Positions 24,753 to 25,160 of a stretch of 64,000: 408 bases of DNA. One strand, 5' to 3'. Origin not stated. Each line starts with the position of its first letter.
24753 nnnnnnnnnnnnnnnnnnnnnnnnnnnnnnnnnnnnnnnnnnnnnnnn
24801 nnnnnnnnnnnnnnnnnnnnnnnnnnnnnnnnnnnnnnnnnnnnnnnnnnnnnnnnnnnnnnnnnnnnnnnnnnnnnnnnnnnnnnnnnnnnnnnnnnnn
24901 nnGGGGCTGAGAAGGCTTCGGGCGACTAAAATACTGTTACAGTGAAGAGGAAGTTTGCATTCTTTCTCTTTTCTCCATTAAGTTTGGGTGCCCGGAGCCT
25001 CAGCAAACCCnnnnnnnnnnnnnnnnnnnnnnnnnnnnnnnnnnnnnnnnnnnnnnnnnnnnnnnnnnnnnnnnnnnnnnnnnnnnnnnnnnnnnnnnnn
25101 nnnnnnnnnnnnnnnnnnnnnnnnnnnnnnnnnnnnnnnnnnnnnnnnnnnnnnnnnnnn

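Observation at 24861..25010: Conserved trailer element folds into a nested hairpin with compensatory changes between copies: candidate novel structured RNA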

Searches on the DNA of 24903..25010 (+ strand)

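Call 31: build_rna_model(alignment_id=A2, structure=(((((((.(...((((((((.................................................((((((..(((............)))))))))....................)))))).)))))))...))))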
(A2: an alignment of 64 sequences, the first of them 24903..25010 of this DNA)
Model R1 built from alignment A2 (64 sequences, 141 columns); structure: as given.
model positions 107; base pairs 25; branch points 0; effective number of sequences 2.83; information 0.59 bits per position. Calibrated on 0.2 Mb of random sequence (short: E-values are rough).
structure used (alignment columns):
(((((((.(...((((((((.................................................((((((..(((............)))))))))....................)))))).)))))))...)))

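Call 32: search_with_rna_model(model_id=R1, sources=[window, L001, L002, L003, L004, L005, L006, L007, L008, L009, L010, L011, L012, L013, L014, L015, L016, L017, L018, L019, L020, L021, L022, L023, L024, L025, L026, L027, L028, L029, L030, L031, L032, L033, L034, L035, L036, L037, L038, L039, L040, L041, L042, L043, L044, L045, L046, L047, L048, L049, L050, L051, L052, L053, L054, L055, L056, L057, L058, L059, L060, L061, L062, L063], max_evalue=1, make_alignment=true)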
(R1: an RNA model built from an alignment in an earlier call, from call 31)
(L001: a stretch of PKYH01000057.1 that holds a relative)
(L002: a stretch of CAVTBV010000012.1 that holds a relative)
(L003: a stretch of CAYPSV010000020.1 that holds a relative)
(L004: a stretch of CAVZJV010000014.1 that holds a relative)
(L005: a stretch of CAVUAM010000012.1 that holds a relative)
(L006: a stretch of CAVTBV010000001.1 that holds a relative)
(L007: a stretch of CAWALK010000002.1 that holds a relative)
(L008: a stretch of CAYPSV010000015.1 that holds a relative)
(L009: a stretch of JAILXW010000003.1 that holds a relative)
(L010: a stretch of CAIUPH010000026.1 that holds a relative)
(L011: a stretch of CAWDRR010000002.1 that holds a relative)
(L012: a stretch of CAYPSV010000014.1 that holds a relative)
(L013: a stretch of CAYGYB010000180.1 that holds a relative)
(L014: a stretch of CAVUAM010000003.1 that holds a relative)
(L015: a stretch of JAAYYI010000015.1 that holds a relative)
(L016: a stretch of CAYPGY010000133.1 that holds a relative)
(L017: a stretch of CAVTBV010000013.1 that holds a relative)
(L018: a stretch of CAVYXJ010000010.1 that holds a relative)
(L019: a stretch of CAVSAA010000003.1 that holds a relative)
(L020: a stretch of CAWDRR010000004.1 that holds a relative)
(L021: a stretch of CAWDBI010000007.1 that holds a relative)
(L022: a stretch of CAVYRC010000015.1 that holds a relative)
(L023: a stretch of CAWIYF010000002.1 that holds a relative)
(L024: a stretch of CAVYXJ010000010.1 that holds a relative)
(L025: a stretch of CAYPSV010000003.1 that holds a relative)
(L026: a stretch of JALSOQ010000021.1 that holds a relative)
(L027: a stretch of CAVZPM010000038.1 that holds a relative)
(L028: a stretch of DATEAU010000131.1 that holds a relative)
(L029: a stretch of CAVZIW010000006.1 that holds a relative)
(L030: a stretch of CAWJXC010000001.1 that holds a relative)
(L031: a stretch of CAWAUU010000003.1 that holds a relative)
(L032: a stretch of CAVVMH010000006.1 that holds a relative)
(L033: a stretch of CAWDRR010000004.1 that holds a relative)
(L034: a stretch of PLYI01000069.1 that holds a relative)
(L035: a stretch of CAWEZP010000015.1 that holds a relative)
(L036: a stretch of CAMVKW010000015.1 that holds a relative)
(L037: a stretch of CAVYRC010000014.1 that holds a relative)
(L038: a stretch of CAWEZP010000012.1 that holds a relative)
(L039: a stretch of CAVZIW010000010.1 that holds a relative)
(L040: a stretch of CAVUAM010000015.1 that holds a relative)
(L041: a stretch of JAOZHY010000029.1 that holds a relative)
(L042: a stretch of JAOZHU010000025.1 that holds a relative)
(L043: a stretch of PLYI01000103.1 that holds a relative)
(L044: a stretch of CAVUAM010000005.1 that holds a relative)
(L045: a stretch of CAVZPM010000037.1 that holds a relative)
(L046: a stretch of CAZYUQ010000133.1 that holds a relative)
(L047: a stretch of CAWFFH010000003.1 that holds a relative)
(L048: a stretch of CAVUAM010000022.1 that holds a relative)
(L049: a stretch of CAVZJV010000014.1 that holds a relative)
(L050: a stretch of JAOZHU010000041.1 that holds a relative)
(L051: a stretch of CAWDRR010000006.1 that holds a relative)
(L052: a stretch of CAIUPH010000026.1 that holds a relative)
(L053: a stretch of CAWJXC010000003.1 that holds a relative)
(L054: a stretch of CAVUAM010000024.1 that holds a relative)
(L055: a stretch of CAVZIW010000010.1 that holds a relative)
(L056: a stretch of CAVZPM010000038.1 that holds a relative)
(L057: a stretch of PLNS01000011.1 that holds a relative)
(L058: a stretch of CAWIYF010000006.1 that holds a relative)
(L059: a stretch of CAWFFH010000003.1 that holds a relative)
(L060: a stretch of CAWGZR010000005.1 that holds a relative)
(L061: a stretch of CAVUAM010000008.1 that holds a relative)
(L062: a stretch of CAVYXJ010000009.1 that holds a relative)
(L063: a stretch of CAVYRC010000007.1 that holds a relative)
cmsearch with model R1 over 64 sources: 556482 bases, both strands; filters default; matches with E-value up to 1: 84.
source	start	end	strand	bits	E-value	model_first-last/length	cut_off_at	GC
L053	1102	1211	+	107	6.9e-25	1-107/107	no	0.43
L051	7285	7391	-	106.9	7.1e-25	1-107/107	no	0.49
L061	59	169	-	102.3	1.1e-23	1-107/107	no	0.42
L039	7280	7380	+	100.7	3.1e-23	1-107/107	no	0.42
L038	7102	7207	+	99.2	7.8e-23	1-107/107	no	0.42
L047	5424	5521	+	98.3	1.3e-22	1-107/107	no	0.48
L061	4607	4710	-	97.9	1.6e-22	1-107/107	no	0.41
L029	2850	2956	-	97.2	2.6e-22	1-107/107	no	0.46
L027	452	555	-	96.9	3e-22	1-107/107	no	0.46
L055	1851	1956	+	96.7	3.5e-22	1-107/107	no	0.46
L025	4245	4345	-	96.1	5e-22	1-107/107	no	0.43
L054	6300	6405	+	95.2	8.2e-22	1-107/107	no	0.43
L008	4148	4255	+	94.8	1.1e-21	1-107/107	no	0.45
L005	6844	6947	-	94.8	1.1e-21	1-107/107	no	0.47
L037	4223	4321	-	94.7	1.1e-21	1-107/107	no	0.45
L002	7516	7615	-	94.6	1.2e-21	1-107/107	no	0.43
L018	4604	4703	+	94.4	1.3e-21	1-107/107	no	0.43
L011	6671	6765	-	93.6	2.2e-21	1-107/107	no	0.46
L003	4528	4635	-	91.4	8.3e-21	1-107/107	no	0.4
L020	3617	3710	+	91.2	9.5e-21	1-107/107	no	0.45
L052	6494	6589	+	91.2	9.6e-21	1-107/107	no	0.5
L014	4453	4545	+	90.7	1.3e-20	1-107/107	no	0.45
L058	7256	7366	+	90.6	1.4e-20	1-107/107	no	0.44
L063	4730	4836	+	90.5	1.4e-20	1-107/107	no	0.45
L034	1764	1873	+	89.9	2.1e-20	1-107/107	no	0.45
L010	5884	5979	+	89.5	2.6e-20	1-107/107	no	0.51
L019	3887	3988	+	89.4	2.7e-20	1-107/107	no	0.4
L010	1710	1818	+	89.1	3.4e-20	1-107/107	no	0.49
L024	409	517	-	89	3.6e-20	1-107/107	no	0.49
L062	6202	6297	-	88.3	5.4e-20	1-107/107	no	0.46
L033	132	227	+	88.3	5.6e-20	1-107/107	no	0.47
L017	6875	6976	+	87.6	8.4e-20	1-107/107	no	0.43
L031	3960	4065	-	87.1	1.1e-19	1-107/107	no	0.45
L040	759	866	-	86.3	1.8e-19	1-107/107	no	0.42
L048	1490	1602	-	85.5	2.9e-19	1-107/107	no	0.44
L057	6514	6619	+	83.7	8.8e-19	1-107/107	no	0.42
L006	3407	3516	+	83.6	9.4e-19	1-107/107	no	0.45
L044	6415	6524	+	82.7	1.6e-18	1-107/107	no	0.4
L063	7751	7854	+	81.2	4e-18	1-107/107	no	0.41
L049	2221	2328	+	81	4.4e-18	1-107/107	no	0.42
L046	4062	4152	-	80.5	5.9e-18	1-107/107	no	0.43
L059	5702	5807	+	75.9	9.6e-17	1-107/107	no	0.38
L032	2615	2717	+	73.9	3.2e-16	1-107/107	no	0.43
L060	481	584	+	73.8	3.4e-16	1-107/107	no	0.43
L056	2144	2257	-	73.7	3.7e-16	1-107/107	no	0.46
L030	4887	4976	+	71.6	1.2e-15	1-107/107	no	0.48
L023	335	429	+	71.6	1.3e-15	1-107/107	no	0.47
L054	2124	2229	+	68.1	1.1e-14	1-107/107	no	0.41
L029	6118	6219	-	67.9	1.2e-14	1-107/107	no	0.44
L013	2108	2210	-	67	2.1e-14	1-107/107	no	0.49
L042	978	1097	-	66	3.9e-14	1-107/107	no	0.52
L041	1225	1334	-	65.7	4.4e-14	1-107/107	no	0.48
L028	7507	7610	+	64.9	7.3e-14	1-107/107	no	0.53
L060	5578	5694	+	64.7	8.1e-14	1-107/107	no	0.41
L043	1599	1693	+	63.6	1.6e-13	1-107/107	no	0.47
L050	2379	2493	-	63.5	1.7e-13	1-107/107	no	0.5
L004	977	1073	+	61.2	6.6e-13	1-107/107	no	0.41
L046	176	280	-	60.9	8e-13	1-107/107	no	0.5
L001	7906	8000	+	59.1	2.4e-12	1-107/107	no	0.44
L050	7102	7213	-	58.8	2.9e-12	1-107/107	no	0.52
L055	4583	4684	+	57.3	7.3e-12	1-107/107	no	0.43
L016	3517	3609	-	56.9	9.2e-12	1-107/107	no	0.53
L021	7406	7496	-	56.8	9.6e-12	1-107/107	no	0.46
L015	7169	7260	-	53.3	7.8e-11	1-107/107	no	0.52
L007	113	204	+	51.9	1.9e-10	1-107/107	no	0.46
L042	4300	4417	-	51.5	2.3e-10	1-107/107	no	0.51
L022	7926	8000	-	47.9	2.1e-09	24-107/107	5'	0.44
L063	1711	1819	+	47.6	2.5e-09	1-107/107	no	0.4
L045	1420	1520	-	41.8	8e-08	1-107/107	no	0.4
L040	4726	4831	-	41.6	9.4e-08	1-107/107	no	0.41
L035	7951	8000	-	37.5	1.1e-06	59-107/107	5'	0.46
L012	1782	1881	-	36.5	1.9e-06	1-107/107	no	0.44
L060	7516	7628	+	30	9.8e-05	1-107/107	no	0.35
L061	3922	4026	-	24.1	0.0036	1-107/107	no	0.41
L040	7126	7217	-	20.7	0.028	1-107/107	no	0.37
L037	4223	4321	+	16.6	0.32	1-107/107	no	0.45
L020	3618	3710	-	16.2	0.42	1-107/107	no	0.44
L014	4453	4545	-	16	0.48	1-107/107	no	0.45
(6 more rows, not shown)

Alignment A3: 84 matches aligned to the model, 192 columns, each read 5' to 3' on its own strand. Consensus structure (alignment columns), stored with it:
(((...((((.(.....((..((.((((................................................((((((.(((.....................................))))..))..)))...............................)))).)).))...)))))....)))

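Call 53: search_with_rna_model(model_id=R1, sources=[L064, L065, L066, L067, L068, L069, L070, L071, L072, L073, L074, L075, L076, L077, L078, L079, L080, L081, L082, L083, L084, L085, L086, L087, L088, L089, L090, L091, L092, L093, L094, L095, L096, L097, L098, L099, L100, L101, L102, L103, L104, L105, L106, L107, L108, L109, L110, L111, L112, L113, L114, L115, L116, L117, L118, L119, L120, L121, L122, L123, L124, L125, L126, L127, L128, L129, L130, L131, L132, L133, L134, L135, L136, L137, L138, L139, L140, L141, L142, L143], max_evalue=0.0001, make_alignment=true)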
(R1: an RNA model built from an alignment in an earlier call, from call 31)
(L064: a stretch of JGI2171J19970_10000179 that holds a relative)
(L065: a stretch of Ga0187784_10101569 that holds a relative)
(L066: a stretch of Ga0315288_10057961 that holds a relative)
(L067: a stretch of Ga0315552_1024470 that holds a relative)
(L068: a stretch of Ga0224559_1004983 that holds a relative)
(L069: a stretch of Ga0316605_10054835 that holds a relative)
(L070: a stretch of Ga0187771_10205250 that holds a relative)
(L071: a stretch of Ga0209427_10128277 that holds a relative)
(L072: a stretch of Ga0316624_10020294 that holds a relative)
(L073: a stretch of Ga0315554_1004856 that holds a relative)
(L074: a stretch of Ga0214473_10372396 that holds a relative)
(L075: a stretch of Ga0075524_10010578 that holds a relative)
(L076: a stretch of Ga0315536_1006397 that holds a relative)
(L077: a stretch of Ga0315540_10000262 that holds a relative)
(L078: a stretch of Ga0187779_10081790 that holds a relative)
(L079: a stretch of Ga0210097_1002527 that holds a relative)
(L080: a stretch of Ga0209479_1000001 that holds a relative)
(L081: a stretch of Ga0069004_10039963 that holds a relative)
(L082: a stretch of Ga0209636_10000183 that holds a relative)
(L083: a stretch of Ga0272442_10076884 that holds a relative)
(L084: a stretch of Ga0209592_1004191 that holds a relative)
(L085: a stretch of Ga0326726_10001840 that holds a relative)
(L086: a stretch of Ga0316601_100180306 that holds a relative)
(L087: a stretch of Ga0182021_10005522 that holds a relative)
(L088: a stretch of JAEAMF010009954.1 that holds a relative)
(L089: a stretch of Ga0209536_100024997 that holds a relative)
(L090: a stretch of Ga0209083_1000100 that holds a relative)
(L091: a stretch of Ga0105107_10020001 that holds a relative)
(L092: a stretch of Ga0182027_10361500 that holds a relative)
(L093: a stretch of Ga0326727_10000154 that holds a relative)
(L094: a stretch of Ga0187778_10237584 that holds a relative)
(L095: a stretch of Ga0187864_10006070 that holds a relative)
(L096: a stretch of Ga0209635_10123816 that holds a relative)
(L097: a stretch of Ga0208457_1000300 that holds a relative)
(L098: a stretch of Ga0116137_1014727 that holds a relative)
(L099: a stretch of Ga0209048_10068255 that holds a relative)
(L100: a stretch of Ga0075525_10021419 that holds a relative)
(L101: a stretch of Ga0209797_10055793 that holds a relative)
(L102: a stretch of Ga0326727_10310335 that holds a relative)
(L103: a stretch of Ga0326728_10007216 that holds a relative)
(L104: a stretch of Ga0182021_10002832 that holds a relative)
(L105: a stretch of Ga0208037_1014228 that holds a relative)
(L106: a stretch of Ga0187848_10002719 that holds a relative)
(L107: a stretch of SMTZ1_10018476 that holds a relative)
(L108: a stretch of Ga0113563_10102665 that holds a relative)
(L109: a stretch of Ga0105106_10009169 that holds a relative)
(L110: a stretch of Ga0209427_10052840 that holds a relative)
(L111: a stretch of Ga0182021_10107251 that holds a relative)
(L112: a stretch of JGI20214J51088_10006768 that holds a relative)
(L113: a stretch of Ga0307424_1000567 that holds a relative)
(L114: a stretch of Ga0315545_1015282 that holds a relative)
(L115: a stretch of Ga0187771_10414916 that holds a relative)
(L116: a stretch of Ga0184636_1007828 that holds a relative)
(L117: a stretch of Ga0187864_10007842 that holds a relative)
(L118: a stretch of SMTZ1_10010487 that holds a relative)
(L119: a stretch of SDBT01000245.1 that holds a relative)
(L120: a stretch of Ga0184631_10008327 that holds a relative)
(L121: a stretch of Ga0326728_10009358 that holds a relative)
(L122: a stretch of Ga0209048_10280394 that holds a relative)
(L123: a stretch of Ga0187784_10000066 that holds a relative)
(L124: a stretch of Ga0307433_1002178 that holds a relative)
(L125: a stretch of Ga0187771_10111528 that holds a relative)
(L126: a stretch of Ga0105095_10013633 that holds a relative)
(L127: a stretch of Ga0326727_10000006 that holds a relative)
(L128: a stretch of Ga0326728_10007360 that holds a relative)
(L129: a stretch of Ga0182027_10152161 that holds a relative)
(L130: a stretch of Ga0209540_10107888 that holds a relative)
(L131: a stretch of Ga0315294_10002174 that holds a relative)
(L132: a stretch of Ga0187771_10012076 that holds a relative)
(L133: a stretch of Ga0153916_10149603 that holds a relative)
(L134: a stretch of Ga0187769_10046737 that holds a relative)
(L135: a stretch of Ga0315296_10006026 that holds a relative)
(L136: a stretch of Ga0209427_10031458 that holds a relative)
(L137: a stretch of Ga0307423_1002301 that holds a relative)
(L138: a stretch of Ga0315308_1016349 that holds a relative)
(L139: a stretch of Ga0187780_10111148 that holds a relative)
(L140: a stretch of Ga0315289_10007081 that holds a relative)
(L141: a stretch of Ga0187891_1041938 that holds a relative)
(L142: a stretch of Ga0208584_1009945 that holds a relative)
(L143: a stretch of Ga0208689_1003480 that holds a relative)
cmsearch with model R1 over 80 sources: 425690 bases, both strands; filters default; matches with E-value up to 0.0001: 86.
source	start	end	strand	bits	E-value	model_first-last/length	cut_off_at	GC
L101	1493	1590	+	100.3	3e-23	1-107/107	no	0.43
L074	74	177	-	98.2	1.1e-22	1-107/107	no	0.42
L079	2509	2608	+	97.4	1.7e-22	1-107/107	no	0.43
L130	269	376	-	96.2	3.6e-22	1-107/107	no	0.45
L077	4797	4904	-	94.8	8.2e-22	1-107/107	no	0.45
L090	828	923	+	91.2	7.4e-21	1-107/107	no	0.5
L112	453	558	+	89.2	2.5e-20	1-107/107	no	0.44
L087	14708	14818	-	89.1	2.6e-20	1-107/107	no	0.43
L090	4044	4152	+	89.1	2.6e-20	1-107/107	no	0.49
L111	2192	2291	+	87.8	5.5e-20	1-107/107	no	0.45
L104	175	281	+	84.7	3.6e-19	1-107/107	no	0.44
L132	1004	1098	+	81.8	2.1e-18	1-107/107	no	0.41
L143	4031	4127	-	81.1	3.2e-18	1-107/107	no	0.4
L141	894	991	+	80.7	4e-18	1-107/107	no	0.4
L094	73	178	-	79.7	7.5e-18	1-107/107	no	0.52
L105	128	234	+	79.3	9.6e-18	1-107/107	no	0.42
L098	67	168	+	75.7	8.4e-17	1-107/107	no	0.43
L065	234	334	+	75.5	9.3e-17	1-107/107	no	0.41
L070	185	288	+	74.8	1.4e-16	1-107/107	no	0.44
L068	3933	4042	-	74.3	2e-16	1-107/107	no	0.4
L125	2052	2140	-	73.6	3e-16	1-107/107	no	0.42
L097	7172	7277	+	73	4.3e-16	1-107/107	no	0.41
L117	7132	7221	-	72.3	6.4e-16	1-107/107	no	0.44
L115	205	291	+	72.3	6.6e-16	1-107/107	no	0.48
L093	5679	5775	+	72.2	6.9e-16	1-107/107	no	0.42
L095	6904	7002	-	72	7.5e-16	1-107/107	no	0.4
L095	3277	3375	-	70.7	1.7e-15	1-107/107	no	0.44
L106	9028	9126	-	70.7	1.7e-15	1-107/107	no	0.44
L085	146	245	+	69.7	3e-15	1-107/107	no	0.51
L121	3120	3223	+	69.7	3.2e-15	1-107/107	no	0.41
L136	76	179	+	69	4.7e-15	1-107/107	no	0.49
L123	3596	3688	+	68.8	5.4e-15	1-107/107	no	0.46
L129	2428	2524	+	68.7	5.5e-15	1-107/107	no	0.44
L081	117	222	+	68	8.5e-15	1-107/107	no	0.42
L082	12674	12772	-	65.4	4.1e-14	1-107/107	no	0.49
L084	3525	3630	-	65.2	4.6e-14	1-107/107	no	0.53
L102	778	871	+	65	5.3e-14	1-107/107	no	0.46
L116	545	649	+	64.8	5.9e-14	1-107/107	no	0.51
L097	4220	4322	+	64.6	6.6e-14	1-107/107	no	0.46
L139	1656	1749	-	64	9.4e-14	1-107/107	no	0.46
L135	6612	6709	-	62.3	2.7e-13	1-107/107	no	0.51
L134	1724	1817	+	61.6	4.2e-13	1-107/107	no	0.45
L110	3725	3830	-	60.8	6.5e-13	1-107/107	no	0.45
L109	1148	1236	+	59.9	1.1e-12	1-107/107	no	0.48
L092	614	729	+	59.4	1.6e-12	1-107/107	no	0.49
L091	1664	1773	+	59.3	1.6e-12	1-107/107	no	0.52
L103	630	722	+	59.3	1.6e-12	1-107/107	no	0.38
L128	10864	10955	+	59.1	1.9e-12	1-107/107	no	0.4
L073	2651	2750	+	59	1.9e-12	1-107/107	no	0.45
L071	513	616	+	58.3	3e-12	1-107/107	no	0.42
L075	1136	1238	-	57.9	3.9e-12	1-107/107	no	0.39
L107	6190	6294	+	57.9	3.9e-12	1-107/107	no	0.44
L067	1341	1450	+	57.4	5.1e-12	1-107/107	no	0.47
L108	1028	1137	-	57.3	5.5e-12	1-107/107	no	0.51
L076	2969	3069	-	56.6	8.1e-12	1-107/107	no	0.51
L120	290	390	-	56.4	9.3e-12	1-107/107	no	0.44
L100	32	137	-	53.1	7e-11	1-107/107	no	0.44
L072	3382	3476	-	52.9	7.6e-11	1-107/107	no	0.39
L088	3490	3595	+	52.5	9.7e-11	1-107/107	no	0.45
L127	451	562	-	52.1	1.2e-10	1-107/107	no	0.46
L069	2180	2285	+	52.1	1.2e-10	1-107/107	no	0.47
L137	1228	1320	+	50.7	2.9e-10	1-107/107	no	0.46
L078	413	513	-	50.6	3e-10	1-107/107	no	0.41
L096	447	560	+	50.6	3e-10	1-107/107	no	0.46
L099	1925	2029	-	50.5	3.4e-10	1-107/107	no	0.52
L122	907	995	-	50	4.6e-10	1-107/107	no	0.57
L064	1119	1219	+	49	8e-10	1-107/107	no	0.42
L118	5276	5389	-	47.9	1.6e-09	1-107/107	no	0.49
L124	8832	8947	+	47.8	1.6e-09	1-107/107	no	0.47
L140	52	150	+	47.5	2e-09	1-107/107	no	0.49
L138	3164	3259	+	47.3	2.3e-09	1-107/107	no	0.57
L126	1010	1114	+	46.5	3.8e-09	1-107/107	no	0.55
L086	1376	1476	+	46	4.9e-09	1-107/107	no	0.58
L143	817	912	-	45.9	5.3e-09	1-107/107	no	0.47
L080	3474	3572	+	45.6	6.2e-09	1-107/107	no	0.54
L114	4770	4877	-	44.2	1.5e-08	1-107/107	no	0.47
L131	7844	7945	+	43.3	2.5e-08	1-107/107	no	0.51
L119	3035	3148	-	43.1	2.8e-08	1-107/107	no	0.41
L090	8218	8279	+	42.9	3.1e-08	1-70/107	3'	0.5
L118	1954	2059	-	42.5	4e-08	1-107/107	no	0.51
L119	339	443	-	40.2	1.6e-07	1-107/107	no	0.55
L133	486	575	+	39.2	3e-07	1-107/107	no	0.51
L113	7001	7113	-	36.4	1.6e-06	1-107/107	no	0.54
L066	2551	2649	-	35.9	2.2e-06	1-107/107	no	0.51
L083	693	804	-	35.4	3e-06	1-107/107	no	0.52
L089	7858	7966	-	33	1.3e-05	1-107/107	no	0.4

Alignment A4: 86 matches aligned to the model, 206 columns, each read 5' to 3' on its own strand. Consensus structure (alignment columns), stored with it:
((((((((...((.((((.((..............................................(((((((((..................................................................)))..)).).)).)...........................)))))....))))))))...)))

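Call 79: search_with_rna_model(model_id=R1, sources=[L184, L185, L186, L187], max_evalue=0.01)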
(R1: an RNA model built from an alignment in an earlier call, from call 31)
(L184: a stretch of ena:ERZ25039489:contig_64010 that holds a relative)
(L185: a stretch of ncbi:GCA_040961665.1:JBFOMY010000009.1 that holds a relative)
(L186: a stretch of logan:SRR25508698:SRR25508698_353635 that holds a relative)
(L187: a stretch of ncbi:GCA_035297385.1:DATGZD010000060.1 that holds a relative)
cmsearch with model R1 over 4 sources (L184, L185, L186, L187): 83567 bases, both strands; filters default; matches with E-value up to 0.01: 0.
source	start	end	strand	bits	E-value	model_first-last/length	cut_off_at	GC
